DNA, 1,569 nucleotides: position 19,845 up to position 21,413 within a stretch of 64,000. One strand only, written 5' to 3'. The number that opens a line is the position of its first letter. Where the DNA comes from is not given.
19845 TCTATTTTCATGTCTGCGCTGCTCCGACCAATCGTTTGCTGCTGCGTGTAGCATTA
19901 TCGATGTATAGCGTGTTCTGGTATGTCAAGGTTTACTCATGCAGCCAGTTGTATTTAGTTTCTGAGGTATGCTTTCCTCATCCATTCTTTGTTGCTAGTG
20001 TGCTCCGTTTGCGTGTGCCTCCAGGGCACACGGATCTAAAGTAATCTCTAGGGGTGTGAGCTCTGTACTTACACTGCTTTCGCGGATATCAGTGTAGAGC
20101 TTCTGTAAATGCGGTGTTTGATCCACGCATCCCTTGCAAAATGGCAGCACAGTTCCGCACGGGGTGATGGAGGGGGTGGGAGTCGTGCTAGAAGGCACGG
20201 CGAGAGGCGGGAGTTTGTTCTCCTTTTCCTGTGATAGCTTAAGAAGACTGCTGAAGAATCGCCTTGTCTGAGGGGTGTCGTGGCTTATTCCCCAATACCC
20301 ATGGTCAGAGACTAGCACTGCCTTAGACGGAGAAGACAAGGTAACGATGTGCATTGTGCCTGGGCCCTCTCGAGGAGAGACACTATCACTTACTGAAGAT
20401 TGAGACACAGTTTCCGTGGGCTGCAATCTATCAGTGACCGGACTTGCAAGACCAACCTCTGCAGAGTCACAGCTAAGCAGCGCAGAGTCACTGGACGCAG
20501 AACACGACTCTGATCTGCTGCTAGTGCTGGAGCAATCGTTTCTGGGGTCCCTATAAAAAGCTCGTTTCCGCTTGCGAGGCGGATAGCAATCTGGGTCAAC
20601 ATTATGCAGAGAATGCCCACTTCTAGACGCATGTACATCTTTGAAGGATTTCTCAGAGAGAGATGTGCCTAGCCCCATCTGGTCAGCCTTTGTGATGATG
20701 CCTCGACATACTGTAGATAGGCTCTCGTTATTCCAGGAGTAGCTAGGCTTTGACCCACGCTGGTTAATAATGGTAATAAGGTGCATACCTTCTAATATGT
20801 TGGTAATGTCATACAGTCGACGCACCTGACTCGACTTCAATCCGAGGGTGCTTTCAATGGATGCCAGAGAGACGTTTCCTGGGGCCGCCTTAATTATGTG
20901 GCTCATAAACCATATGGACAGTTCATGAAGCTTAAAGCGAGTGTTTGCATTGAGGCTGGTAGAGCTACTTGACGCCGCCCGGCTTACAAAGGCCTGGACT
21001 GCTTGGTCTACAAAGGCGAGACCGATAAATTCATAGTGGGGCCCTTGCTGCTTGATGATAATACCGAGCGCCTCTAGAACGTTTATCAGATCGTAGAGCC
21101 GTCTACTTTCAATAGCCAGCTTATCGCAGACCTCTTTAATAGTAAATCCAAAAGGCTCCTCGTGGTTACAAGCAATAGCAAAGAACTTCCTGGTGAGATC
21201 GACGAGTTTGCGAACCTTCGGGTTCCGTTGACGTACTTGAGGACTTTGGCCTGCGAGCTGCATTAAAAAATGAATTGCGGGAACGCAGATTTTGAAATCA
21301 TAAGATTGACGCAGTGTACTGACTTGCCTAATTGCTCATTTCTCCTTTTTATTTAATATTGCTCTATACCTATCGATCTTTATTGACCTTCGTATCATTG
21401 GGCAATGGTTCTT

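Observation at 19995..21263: Atypical E2F with two DNA-binding domains in a diplomonad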

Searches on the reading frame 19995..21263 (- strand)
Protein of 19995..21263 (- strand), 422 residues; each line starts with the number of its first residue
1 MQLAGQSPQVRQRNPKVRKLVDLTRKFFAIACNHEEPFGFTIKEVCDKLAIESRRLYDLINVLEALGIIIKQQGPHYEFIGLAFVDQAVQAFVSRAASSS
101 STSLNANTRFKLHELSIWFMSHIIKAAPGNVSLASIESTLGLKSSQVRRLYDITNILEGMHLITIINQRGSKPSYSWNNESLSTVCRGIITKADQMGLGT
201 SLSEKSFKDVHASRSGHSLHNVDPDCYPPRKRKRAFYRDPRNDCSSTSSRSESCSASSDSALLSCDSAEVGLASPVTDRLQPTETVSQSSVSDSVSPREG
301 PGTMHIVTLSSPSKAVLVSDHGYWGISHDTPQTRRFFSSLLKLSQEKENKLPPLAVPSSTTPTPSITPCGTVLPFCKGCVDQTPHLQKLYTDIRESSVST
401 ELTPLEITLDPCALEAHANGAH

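Call 3: search_protein_families(library=pfam, proteins=[window:19995-21263:-], max_evalue=10)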
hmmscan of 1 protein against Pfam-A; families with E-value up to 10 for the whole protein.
window:19995-21263:- (422 aa): 6 families
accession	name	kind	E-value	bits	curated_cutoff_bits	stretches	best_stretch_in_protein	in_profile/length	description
PF02319.26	E2F_TDP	-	2.2e-24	85.4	25.7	2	20-81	5-65/65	E2F/DP family winged-helix DNA-binding domain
PF09079.17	Cdc6_C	-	0.0015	19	25.1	1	44-74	40-76/96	CDC6, C terminal winged helix domain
PF25051.1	WHD_MCM8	-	0.031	14.7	26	1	42-78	41-77/80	MCM8 winged helix domain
PF04182.18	B-block_TFIIIC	-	0.038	14.5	22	1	39-94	18-54/73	B-block binding subunit of TFIIIC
PF01978.25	TrmB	-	0.094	13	25.6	1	41-77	24-60/68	Sugar-specific transcriptional regulator TrmB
PF11421.13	Synthase_beta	-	0.12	13.5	22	1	333-369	3-37/47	ATP synthase F1 beta subunit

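Call 4: search_solved_structures(query=window:19998-21263:-, max_evalue=1, show_alignments=3)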
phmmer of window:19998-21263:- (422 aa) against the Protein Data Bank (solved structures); distinct sequences matched with E-value up to 1: 3.
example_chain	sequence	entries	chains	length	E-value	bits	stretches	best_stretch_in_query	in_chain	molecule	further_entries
4yo2_A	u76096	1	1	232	1e-06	31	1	16-81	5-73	Transcription factor E2F8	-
1cf7_A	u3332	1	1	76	0.0006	21.9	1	115-177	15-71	PROTEIN (TRANSCRIPTION FACTOR E2F-4)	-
1w19_A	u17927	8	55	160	0.83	11.5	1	20-102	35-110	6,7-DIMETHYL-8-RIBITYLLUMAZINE SYNTHASE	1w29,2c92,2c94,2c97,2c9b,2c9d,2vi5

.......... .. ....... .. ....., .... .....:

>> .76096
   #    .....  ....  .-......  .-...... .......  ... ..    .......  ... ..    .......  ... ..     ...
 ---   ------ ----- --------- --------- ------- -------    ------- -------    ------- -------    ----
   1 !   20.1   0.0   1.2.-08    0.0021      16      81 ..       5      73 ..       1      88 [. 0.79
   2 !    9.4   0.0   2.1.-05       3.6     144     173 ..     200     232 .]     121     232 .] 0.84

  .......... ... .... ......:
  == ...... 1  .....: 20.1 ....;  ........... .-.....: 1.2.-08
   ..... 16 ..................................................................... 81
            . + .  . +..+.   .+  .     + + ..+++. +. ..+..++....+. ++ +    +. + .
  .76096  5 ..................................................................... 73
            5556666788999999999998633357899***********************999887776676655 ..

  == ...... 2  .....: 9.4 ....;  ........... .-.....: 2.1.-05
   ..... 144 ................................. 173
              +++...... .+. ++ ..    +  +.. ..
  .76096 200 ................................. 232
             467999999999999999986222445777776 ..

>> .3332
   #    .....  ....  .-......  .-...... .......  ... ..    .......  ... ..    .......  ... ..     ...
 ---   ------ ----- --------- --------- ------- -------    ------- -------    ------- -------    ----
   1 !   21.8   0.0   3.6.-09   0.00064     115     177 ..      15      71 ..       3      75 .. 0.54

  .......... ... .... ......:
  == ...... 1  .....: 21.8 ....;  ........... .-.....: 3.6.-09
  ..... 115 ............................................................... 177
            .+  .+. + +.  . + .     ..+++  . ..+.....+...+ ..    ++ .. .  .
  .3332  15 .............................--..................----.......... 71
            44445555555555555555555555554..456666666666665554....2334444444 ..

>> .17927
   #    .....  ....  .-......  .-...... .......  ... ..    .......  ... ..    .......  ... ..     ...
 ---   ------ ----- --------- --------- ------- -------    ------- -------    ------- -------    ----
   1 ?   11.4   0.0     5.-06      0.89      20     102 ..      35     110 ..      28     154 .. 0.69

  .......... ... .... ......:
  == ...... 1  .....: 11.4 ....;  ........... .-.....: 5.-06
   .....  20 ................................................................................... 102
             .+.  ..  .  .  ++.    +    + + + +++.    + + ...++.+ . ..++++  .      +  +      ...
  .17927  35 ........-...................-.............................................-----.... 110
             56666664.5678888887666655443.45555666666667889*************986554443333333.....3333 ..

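Call 6: find_homologous_proteins(query=window:19998-21263:-, max_evalue=0.001)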
Query window:19998-21263:- (422 aa): 7 proteins with E <= 0.001 among 7058 candidates.
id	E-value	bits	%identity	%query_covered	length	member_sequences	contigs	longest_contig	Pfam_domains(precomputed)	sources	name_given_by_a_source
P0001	9.7e-280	945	100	100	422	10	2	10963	PF02319.27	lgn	-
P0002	1.0e-219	747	83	98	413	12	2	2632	PF02319.27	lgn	-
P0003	2.0e-212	723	79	100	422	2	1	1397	PF02319.27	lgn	-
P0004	5.1e-202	689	75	100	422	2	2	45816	PF02319.27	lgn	-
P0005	2.1e-126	440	100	48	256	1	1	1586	PF02319.27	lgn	-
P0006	2.9e-104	367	74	43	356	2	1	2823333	PF02319.27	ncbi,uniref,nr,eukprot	ncbi:E2F/DP family winged-helix DNA-binding domain-containing protein [Giardia muris]|uniref:E2F/DP 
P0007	1.3e-72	263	57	46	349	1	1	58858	PF02319.27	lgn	-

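Call 15: find_encoding_contigs(protein=P0001, flank=5000, max_places=4)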
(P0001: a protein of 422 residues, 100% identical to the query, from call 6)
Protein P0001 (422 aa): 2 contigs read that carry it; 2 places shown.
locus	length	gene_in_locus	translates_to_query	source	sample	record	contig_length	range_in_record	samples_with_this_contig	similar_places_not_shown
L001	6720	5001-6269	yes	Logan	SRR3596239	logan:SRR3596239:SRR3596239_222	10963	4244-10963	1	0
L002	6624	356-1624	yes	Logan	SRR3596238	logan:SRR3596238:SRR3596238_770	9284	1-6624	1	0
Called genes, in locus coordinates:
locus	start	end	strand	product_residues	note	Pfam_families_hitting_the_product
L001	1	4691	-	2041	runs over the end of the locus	-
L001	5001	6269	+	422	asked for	PF02319:WHD_E2F_TDP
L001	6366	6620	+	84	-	-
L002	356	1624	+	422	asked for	PF02319:WHD_E2F_TDP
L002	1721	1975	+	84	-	-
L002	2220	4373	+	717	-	-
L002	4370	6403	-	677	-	-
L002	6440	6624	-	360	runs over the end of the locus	-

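Call 16: list_cluster_members(proteins=[window:19998-21263:-, window:15216-17246:+, window:14097-15176:+, window:30344-31657:+, window:31834-33081:-, window:36268-37767:-, window:53395-55296:-, window:61940-63397:-, window:1591-3174:-, window:4275-6950:+])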
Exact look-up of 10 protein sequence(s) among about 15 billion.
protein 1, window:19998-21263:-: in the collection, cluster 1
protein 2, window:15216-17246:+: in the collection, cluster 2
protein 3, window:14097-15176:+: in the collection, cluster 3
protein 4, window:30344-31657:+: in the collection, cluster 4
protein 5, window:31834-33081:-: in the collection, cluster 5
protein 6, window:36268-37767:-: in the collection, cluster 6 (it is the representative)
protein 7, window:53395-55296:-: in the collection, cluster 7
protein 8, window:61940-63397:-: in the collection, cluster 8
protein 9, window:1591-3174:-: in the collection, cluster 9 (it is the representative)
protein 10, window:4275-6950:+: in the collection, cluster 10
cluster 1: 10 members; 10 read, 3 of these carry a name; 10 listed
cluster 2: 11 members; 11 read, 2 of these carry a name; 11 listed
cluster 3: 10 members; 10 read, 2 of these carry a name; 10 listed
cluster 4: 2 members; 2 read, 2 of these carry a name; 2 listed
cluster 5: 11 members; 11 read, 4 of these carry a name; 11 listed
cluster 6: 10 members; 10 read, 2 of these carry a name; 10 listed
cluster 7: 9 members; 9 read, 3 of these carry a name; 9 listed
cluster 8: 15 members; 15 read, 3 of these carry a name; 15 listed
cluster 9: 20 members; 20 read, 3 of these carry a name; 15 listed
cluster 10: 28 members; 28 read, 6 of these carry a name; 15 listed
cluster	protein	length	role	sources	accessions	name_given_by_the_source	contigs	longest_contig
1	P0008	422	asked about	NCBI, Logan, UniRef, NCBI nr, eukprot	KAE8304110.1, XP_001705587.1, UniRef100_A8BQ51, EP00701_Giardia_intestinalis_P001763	E2F/DP family winged-helix DNA-binding domain-containing protein [Giardia duodenalis] | E2F/DP family winged-helix DNA-binding domain-containing protein n=1 Tax=Giardia ... | E2F/DP family winged-helix DNA-binding domain-containing protein [Giardia intestinalis]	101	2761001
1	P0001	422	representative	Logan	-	-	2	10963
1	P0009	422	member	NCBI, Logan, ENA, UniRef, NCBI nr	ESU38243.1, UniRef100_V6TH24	Transcription regulator E2F/DP family protein [Giardia duodenalis] | Transcription regulator E2F/DP family protein n=1 Tax=Giardia intestinalis TaxID=5741 ... | Transcription regulator E2F/DP family protein [Giardia intestinalis]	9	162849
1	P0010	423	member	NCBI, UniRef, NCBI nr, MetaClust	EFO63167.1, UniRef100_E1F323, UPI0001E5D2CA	Hypothetical protein GLP15_1009 [Giardia lamblia P15] | E2F/DP family winged-helix DNA-binding domain-containing protein n=1 Tax=Giardia ... | status=active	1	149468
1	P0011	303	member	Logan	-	-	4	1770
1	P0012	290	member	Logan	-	-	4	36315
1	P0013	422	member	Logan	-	-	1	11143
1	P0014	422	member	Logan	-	-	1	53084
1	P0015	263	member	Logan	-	-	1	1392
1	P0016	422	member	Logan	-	-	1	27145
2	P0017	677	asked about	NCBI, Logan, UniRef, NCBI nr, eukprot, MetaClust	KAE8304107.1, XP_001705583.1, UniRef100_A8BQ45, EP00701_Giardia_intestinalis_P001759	hypothetical protein GL50803_005274 [Giardia duodenalis] | Uncharacterized protein n=1 Tax=Giardia intestinalis (strain ATCC 50803 / WB clone C6) ... | hypothetical protein GL50803_005274 [Giardia intestinalis]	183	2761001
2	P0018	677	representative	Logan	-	-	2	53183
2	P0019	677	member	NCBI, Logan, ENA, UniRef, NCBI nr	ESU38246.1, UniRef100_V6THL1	Hypothetical protein DHA2_151693 [Giardia duodenalis] | Uncharacterized protein n=1 Tax=Giardia intestinalis TaxID=5741 RepID=V6THL1_GIAIN | Hypothetical protein DHA2_151693 [Giardia intestinalis]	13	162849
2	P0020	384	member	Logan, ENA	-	-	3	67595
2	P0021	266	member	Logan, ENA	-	-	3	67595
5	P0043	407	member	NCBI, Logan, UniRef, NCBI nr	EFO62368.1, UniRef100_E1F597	Serine/threonine protein kinase [Giardia lamblia P15] | non-specific serine/threonine protein kinase n=1 Tax=Giardia intestinalis (strain P15) ...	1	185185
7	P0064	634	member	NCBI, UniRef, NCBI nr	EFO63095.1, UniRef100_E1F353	Hypothetical protein GLP15_4396 [Giardia lamblia P15] | Uncharacterized protein n=1 Tax=Giardia intestinalis (strain P15) TaxID=658858 ...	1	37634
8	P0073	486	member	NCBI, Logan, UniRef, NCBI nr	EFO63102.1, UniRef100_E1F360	Chaperone protein dnaJ [Giardia lamblia P15] | Chaperone protein dnaJ n=1 Tax=Giardia intestinalis (strain P15) TaxID=658858 ...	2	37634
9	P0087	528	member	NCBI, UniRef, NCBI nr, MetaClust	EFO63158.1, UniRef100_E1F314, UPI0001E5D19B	Hypothetical protein GLP15_1020 [Giardia lamblia P15] | Translation initiation factor beta propellor-like domain-containing protein n=1 ... | status=active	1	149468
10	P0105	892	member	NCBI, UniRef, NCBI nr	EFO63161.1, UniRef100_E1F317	Protein phosphatase 2A regulatory subunit, putative [Giardia lamblia P15] | Protein phosphatase 2A regulatory subunit, putative n=1 Tax=Giardia intestinalis (strain ...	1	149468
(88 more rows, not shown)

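Call 43: find_encoding_contigs(protein=P0004, flank=1500, max_places=1)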
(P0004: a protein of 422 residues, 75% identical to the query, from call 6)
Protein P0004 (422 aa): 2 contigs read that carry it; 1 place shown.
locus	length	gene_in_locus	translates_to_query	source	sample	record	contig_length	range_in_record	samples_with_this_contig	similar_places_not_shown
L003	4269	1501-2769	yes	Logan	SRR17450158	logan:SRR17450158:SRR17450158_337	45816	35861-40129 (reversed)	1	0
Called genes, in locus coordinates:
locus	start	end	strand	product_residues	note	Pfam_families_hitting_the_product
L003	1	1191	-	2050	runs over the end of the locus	-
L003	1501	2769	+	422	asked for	PF02319:WHD_E2F_TDP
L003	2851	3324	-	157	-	-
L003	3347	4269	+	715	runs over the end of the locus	-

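Call 44: find_encoding_contigs(protein=P0006, flank=1500, max_places=1)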
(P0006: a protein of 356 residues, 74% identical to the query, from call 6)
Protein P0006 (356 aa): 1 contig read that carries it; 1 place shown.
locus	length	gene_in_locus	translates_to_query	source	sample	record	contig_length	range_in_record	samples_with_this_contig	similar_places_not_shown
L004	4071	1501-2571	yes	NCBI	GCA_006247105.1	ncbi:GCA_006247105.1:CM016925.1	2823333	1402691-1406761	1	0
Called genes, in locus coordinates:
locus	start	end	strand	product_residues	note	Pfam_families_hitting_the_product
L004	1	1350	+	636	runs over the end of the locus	-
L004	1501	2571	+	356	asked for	PF02319:WHD_E2F_TDP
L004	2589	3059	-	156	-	-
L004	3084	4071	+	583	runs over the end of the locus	-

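Call 45: find_encoding_contigs(protein=P0007, flank=1500, max_places=1)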
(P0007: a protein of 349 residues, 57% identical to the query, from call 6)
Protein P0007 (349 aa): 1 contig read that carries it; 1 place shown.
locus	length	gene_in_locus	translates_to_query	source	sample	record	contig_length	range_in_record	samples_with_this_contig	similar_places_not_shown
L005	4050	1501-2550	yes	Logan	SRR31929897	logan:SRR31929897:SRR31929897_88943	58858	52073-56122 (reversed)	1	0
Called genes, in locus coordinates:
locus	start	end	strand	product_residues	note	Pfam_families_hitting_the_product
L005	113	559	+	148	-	-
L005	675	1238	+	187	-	PF12917:YfbR-like, PF13023:HD_3, PF01966:HD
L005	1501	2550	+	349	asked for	PF02319:WHD_E2F_TDP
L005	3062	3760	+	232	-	-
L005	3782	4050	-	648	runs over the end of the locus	PF00012:HSP70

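Call 46: find_encoding_contigs(protein=P0002, flank=1500, max_places=1)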
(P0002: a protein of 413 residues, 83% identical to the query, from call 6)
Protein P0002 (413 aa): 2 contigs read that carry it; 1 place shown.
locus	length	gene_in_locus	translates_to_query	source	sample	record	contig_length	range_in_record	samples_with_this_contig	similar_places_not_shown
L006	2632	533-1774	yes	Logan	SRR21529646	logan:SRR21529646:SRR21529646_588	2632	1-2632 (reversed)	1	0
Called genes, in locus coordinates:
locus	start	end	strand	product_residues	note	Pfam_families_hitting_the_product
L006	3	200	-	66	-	?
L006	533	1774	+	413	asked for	PF02319:WHD_E2F_TDP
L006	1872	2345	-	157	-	-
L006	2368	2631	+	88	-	?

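Call 48: predict_structure(alignment_id=A1)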
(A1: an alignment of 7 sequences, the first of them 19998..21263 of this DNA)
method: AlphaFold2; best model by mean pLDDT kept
length: 422 residues; sequences in the alignment: 7
mean_pLDDT: 55.9   pTM: 0.45
mean pLDDT of the five models: 55.9, 55.1, 53.0, 52.2, 52.2
residues with pLDDT >= 90: 68; 70-90: 93; 50-70: 29; < 50: 232
segments of 3 or more residues with pLDDT < 50: 1-16, 199-331, 342-422
pLDDT, mean of each block of 10 residues (from residue 1): 31 51 90 89 88 84 93 91 93 87 57 87 89 83 80 91 80 87 90 63 30 29 37 32 34 31 27 26 27 29 41 43 42 51 44 29 28 28 42 39 32 29 24
secondary structure, 60 per line:
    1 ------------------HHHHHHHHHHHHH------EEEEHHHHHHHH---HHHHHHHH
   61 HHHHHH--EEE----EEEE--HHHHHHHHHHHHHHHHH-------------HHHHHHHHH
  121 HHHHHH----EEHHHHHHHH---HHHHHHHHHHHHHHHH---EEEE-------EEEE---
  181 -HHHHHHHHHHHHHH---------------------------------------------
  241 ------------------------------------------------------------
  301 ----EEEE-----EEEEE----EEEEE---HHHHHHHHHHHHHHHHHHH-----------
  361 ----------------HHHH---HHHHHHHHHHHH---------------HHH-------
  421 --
elements in order: H19-31 E38-41 H42-49 H53-66 E69-71 E76-79 H82-98 H112-126 H133-140 H144-159 E163-166 E174-177 H182-195 E305-308 E314-318 E323-327 H331-349 H377-380 H384-395

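Call 55: fold_search(model_id=the predicted structure, library=pdb)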
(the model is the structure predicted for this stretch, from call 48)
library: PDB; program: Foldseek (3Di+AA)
matches with E <= 10: 952; with E <= 0.001: 1
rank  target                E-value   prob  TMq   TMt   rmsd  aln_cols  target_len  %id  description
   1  4yo2_A                1.6e-05  1.00  0.30  0.62   6.3       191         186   24  Structure of E2F8, an atypical member of E2F family of transcription factors (released 2015-12-09)
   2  7uch                  5.9e-03  0.87  0.15  0.11  17.4       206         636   12  AprA Methyltransferase 1 - GNAT in complex with Mn2+ , SAM, and Di-methyl-malonate (released 2022-06-01)
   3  6b39                  7.3e-03  0.85  0.15  0.11  17.0       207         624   13  AprA Methyltransferase 1 - GNAT in complex with SAH (released 2017-11-15)
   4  6b3b                  1.2e-02  0.80  0.15  0.11  17.4       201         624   13  AprA Methyltransferase 1 - GNAT in complex with Mn2+ , SAM, and Malonate (released 2017-11-15)
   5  1wsu_A                1.4e-02  0.87  0.13  0.32  12.1       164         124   13  C-terminal domain of elongation factor selB complexed with SECIS RNA (released 2005-01-25)
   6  3fms                  2.0e-02  0.51  0.15  0.25  16.1       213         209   14  Crystal structure of TM0439, a GntR transcriptional regulator (released 2009-02-10)
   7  9yzg_C                2.2e-02  0.41  0.12  0.19  13.0       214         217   13  Isoreticular co-crystal 1 with asymmetrical expanded duplex (31mer) containing insert sequence ATGAGTCATA (released 2026-02-18)
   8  2xv4                  2.3e-02  0.75  0.15  0.16  17.1       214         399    6  Structure of Human RPC62 (partial) (released 2011-03-02)
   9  3cuq_A                2.5e-02  0.77  0.13  0.23  14.2       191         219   12  Integrated structural and functional model of the human ESCRT-II complex (released 2008-11-04)
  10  7uci_A                2.8e-02  0.51  0.15  0.10  16.9       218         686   10  SxtA Methyltransferase and decarboxylase didomain in complex with Mn2+ and SAH (released 2022-06-01)
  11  9z55_C                3.1e-02  0.35  0.12  0.19  12.7       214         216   12  Isoreticular co-crystal 1 with asymmetrical expanded duplex (31mer) containing insert sequence CATGAGTCAT (released 2026-02-18)
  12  8cli_A                3.6e-02  0.77  0.14  0.12  25.9       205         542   11  TFIIIC TauB-DNA monomer (released 2023-06-21)
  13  2zme_A                4.1e-02  0.69  0.12  0.22  14.7       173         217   16  Integrated structural and functional model of the human ESCRT-II complex (released 2008-11-04)
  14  7uxy_C                4.1e-02  0.51  0.13  0.23  12.5       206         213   10  Isoreticular, interpenetrating co-crystal of protein variant Replication Initiator Protein REPE54 (L53G,Q54G,E55G) and (released 2023-05-17)
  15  9yzn_C                4.3e-02  0.38  0.12  0.20  13.2       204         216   11  Isoreticular co-crystal 1 with asymmetrical expanded duplex (31mer) containing insert sequence TGATGAGCAG and loaded w (released 2026-02-18)
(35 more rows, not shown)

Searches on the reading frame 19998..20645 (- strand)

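Call 5: search_protein_families(library=pfam, proteins=[window:19998-20645:-], max_evalue=10)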
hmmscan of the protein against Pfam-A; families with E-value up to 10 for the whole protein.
seq(216 aa): 1 family
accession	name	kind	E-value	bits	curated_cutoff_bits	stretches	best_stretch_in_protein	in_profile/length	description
PF11421.13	Synthase_beta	-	0.045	14.9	22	1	127-163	3-37/47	ATP synthase F1 beta subunit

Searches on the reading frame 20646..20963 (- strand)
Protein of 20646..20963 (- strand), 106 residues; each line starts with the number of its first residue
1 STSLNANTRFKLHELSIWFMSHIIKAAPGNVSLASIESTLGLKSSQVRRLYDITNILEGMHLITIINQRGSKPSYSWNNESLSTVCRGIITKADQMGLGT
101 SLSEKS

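Call 5: search_protein_families(library=pfam, proteins=[window:20646-20963:-], max_evalue=10)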
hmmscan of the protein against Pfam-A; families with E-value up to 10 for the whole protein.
seq(106 aa): 1 family
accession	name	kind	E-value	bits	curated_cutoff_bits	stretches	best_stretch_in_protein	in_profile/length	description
PF02319.26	E2F_TDP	-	4.5e-11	42.8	25.7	1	12-78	5-64/65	E2F/DP family winged-helix DNA-binding domain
